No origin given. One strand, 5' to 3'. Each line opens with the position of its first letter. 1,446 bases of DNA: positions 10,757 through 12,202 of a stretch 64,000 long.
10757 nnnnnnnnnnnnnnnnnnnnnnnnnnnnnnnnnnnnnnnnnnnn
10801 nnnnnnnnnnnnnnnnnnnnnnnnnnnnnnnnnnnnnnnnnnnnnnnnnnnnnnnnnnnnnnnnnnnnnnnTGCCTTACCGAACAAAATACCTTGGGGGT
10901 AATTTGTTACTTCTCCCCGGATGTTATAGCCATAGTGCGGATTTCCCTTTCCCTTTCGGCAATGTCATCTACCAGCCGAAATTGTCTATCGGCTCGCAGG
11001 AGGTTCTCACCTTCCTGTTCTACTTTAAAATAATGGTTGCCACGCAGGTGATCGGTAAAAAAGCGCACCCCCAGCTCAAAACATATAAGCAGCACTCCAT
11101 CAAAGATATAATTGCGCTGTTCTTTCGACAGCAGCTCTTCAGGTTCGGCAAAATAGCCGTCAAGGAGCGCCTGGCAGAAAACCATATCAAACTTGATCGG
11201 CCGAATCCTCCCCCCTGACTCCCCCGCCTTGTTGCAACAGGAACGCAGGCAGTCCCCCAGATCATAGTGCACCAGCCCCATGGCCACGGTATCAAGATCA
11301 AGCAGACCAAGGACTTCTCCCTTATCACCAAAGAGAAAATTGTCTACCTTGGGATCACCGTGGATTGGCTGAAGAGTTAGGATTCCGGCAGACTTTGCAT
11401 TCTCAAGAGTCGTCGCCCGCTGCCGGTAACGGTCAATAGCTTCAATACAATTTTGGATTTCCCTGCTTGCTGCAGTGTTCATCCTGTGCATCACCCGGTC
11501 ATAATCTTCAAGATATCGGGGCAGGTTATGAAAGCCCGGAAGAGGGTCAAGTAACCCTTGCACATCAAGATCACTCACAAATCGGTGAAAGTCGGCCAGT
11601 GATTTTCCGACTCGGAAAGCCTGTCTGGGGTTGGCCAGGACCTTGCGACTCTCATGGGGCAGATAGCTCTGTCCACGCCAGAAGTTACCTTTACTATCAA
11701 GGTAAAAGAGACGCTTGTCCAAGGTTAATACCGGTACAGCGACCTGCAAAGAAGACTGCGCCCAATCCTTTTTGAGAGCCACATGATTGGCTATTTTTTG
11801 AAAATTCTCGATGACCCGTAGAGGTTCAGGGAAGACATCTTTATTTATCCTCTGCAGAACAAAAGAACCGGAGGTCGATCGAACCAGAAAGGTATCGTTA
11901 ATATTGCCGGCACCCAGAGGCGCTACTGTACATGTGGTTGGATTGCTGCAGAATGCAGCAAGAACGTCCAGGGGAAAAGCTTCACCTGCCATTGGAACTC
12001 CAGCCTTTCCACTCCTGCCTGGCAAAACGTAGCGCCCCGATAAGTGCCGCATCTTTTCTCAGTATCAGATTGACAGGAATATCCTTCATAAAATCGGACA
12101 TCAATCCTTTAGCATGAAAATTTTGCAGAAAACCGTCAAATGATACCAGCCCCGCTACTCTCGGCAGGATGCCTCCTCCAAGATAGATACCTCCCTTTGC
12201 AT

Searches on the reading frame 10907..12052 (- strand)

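Call 82: search_protein_families(library=pfam, proteins=[window:10907-12052:-], max_evalue=0.0001)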
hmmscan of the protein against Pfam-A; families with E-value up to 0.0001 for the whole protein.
window:10907-12052:- (381 aa): 1 family
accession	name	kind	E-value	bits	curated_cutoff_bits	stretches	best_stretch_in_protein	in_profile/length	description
PF01636.29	APH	-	7.8e-23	81.9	23.2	1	43-278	2-219/239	Phosphotransferase enzyme family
